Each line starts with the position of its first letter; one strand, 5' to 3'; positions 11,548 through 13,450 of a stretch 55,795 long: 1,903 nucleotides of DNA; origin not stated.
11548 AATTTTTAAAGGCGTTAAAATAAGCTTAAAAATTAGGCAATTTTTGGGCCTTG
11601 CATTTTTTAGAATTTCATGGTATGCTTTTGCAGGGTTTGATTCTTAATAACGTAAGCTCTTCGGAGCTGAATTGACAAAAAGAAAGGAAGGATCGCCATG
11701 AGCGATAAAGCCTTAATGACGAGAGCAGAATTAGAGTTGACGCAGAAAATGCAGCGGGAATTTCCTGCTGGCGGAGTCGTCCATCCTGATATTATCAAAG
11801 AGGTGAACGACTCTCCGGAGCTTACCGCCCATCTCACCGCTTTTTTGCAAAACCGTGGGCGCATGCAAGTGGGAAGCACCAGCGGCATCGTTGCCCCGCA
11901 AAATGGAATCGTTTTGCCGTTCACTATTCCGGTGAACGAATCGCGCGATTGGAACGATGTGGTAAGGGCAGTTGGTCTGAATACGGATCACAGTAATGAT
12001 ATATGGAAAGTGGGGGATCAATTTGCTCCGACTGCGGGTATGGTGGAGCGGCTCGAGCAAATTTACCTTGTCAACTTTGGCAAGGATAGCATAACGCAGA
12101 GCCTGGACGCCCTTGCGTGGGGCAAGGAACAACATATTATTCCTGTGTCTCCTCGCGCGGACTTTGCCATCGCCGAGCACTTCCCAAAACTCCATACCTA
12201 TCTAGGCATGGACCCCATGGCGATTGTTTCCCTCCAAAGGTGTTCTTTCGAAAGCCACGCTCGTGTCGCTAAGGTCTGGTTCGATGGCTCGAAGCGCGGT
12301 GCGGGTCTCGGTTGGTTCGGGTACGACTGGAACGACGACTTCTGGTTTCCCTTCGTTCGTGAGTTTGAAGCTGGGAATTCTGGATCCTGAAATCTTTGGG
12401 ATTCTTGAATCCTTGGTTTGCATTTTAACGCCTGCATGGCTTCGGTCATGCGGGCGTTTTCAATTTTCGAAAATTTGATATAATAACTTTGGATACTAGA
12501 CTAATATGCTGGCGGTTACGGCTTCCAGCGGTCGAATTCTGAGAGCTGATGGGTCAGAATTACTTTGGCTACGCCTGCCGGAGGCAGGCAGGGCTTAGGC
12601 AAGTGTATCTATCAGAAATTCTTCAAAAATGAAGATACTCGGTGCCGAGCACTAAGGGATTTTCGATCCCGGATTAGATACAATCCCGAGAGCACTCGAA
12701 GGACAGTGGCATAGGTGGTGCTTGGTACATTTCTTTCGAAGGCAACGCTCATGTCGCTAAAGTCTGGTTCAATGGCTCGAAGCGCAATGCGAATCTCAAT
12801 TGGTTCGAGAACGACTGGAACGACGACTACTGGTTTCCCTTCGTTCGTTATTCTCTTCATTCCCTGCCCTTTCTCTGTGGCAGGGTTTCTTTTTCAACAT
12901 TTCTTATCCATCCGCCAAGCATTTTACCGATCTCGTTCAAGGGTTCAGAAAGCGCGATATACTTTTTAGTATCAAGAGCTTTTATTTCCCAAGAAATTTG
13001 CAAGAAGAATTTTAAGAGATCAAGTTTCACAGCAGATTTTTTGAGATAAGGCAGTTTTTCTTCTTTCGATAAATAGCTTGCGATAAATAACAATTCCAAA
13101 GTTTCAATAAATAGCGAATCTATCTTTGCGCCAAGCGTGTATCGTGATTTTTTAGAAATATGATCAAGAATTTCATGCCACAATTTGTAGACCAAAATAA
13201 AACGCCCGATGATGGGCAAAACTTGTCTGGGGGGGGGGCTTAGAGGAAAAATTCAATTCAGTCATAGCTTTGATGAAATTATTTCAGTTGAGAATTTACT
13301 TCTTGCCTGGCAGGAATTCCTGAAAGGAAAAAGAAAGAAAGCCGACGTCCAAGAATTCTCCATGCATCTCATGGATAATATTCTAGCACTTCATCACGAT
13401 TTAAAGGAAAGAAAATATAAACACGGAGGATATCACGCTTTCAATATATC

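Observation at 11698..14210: Complete diversity-generating retroelement with adenine-specific VR/TR divergence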

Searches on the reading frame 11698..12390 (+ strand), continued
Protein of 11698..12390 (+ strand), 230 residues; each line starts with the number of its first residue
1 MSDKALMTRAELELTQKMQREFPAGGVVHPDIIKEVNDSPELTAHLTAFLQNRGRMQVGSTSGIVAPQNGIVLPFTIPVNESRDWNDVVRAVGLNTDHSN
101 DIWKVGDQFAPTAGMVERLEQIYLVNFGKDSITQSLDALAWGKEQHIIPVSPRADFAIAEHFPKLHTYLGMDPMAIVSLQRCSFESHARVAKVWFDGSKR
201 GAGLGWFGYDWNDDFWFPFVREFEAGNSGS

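Call 40: fold_search(model_id=the predicted structure, library=viral)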
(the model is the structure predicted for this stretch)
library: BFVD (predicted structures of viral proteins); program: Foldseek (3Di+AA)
matches with E <= 10: 335; with E <= 0.001: 0
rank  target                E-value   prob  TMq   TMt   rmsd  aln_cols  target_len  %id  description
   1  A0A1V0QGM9            8.5e-02  0.14  0.16  0.21  18.1       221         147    8  SWPV2-ORF274 [Shearwaterpox virus]
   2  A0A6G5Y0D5            1.6e-01  0.18  0.14  0.08  12.1        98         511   11  (no name in the UniProt tables at hand)
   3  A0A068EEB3            1.7e-01  0.63  0.29  0.33   5.6       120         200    8  C-type lectin family protein [Pigeonpox virus]
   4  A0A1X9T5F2            2.5e-01  0.14  0.17  0.07  13.8       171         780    5  C-type lectin protein [Ranid herpesvirus 3]
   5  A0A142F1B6            4.2e-01  0.06  0.14  0.12  23.2       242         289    9  Uncharacterized protein [Bacillus phage Shbh1]
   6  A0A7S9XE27            4.5e-01  0.03  0.12  0.05  17.1       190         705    8  Uncharacterized protein [Virus NIOZ-UU159]
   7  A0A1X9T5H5            4.8e-01  0.11  0.25  0.18  14.8       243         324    6  C-type lectin protein [Ranid herpesvirus 3]
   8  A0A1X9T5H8            4.8e-01  0.10  0.23  0.17  22.7       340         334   10  C-type lectin protein [Ranid herpesvirus 3]
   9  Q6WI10                4.8e-01  0.08  0.15  0.07  11.5       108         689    9  RIIA [Vibrio phage KVP40 (isolate Vibrio parahaemolyticus/Japan/Matsuzaki/1991)]
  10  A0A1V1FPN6            6.0e-01  0.05  0.12  0.04  13.4       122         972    9  Uncharacterized protein [Azobacteroides phage ProJPt-Bp1]
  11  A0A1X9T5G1            6.8e-01  0.15  0.21  0.23   6.6        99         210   12  C-type lectin protein [Ranid herpesvirus 3]
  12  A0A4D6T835            7.2e-01  0.04  0.14  0.17  18.1       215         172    6  Uncharacterized protein [Arthrobacter phage Idaho]
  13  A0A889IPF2            7.7e-01  0.05  0.14  0.11  19.2       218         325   13  (no name in the UniProt tables at hand)
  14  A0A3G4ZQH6            7.7e-01  0.04  0.17  0.17  17.1       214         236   14  Kinase [Barrevirus sp.]
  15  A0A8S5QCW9            7.7e-01  0.02  0.12  0.05  16.7       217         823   11  Pectate lyase [Myoviridae sp. ctw4b6]
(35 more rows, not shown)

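Call 90: search_protein_families(library=ncbifam, proteins=[window:11698-12390:+], max_evalue=0.01)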
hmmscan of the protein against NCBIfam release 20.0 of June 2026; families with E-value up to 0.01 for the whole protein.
window:11698-12390:+ (230 aa): 0 families

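Call 91: search_solved_structures(query=A2, max_evalue=10)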
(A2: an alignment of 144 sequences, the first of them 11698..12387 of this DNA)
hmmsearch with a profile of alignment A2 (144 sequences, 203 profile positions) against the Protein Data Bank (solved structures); distinct sequences matched with E-value up to 10: 4.
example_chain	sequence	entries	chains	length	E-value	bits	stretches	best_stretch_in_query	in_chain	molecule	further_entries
5dkk_A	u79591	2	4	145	0.86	12.2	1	25-94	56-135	LOV domain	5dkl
2p10_A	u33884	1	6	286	0.98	12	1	105-152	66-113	Mll9387 protein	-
6t73_A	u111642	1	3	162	1.1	11.9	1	25-94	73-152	Ptaureo1a lov2 domain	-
5a8b_A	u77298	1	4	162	1.1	11.8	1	25-94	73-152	PTAUREO1A LOV2 DOMAIN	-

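Call 92: search_protein_families(library=phrogs, proteins=[window:11698-12390:+], max_evalue=0.01)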
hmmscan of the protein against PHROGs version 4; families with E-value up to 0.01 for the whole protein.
window:11698-12390:+ (230 aa): 0 families

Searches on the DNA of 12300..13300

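Call 73: search_rna_families(source=window, start=12300, end=13300, threshold=evalue, max_evalue=10)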
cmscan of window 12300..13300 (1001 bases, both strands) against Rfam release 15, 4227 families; matches with E-value up to 10: 4.
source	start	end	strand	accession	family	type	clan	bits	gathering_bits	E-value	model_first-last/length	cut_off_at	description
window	12988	13128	+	RF02921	RT-14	Gene; sRNA;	-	20.5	48.1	3.7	1-144/144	no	RT-14 RNA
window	12991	13029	-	RF03485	mir-4000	Gene; miRNA;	-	15.5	58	6.5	1-54/54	no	mir-4000 microRNA precursor family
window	13203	13240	+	RF01278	SNORD109A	Gene; snRNA; snoRNA; CD-box;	CL00069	15.1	35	7.6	1-67/67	no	Small nucleolar RNA SNORD109A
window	12819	12892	-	RF02628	Hrs1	Gene; sRNA;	-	14.7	56.4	7.2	1-74/74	no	Hfq-regulated sRNA 1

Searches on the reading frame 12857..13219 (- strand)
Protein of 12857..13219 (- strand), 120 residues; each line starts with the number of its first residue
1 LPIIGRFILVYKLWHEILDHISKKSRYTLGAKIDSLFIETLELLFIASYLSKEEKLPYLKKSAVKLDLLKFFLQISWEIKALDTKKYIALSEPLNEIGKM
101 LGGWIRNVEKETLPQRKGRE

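Call 5: search_protein_families(library=pfam, proteins=[window:12857-13219:-], max_evalue=0.01)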
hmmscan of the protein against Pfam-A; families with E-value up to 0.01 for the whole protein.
window:12857-13219:- (120 aa): 1 family
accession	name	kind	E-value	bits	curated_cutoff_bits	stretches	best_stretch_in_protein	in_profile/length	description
PF22296.2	bAvd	-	1.8e-13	51.3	40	1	13-107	13-106/107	bAvd-like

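Call 11: search_solved_structures(query=window:12857-13219:-, max_evalue=1)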
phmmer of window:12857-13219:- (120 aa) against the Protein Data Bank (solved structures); distinct sequences matched with E-value up to 1: 1.
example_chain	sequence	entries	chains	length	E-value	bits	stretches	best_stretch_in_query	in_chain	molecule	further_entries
2iu1_A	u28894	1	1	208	0.62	13.7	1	32-112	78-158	EUKARYOTIC TRANSLATION INITIATION FACTOR 5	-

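Call 90: search_protein_families(library=ncbifam, proteins=[window:12857-13219:-], max_evalue=0.01)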
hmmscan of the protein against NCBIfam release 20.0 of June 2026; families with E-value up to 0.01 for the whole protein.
window:12857-13219:- (120 aa): 1 family
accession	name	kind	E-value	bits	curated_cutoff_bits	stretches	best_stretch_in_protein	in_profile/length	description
NF033474.1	DivGenRetAVD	equivalog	1.3e-20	73.7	80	1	1-106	1-104/104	diversity-generating retroelement protein Avd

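Call 92: search_protein_families(library=phrogs, proteins=[window:12857-13219:-], max_evalue=0.01)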
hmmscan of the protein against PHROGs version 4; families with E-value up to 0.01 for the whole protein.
window:12857-13219:- (120 aa): 1 family
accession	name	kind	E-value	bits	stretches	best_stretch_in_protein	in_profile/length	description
phrog_3206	-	DNA, RNA and nucleotide metabolism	1.9e-18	67.5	1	10-111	25-127/154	Avd protein of DGR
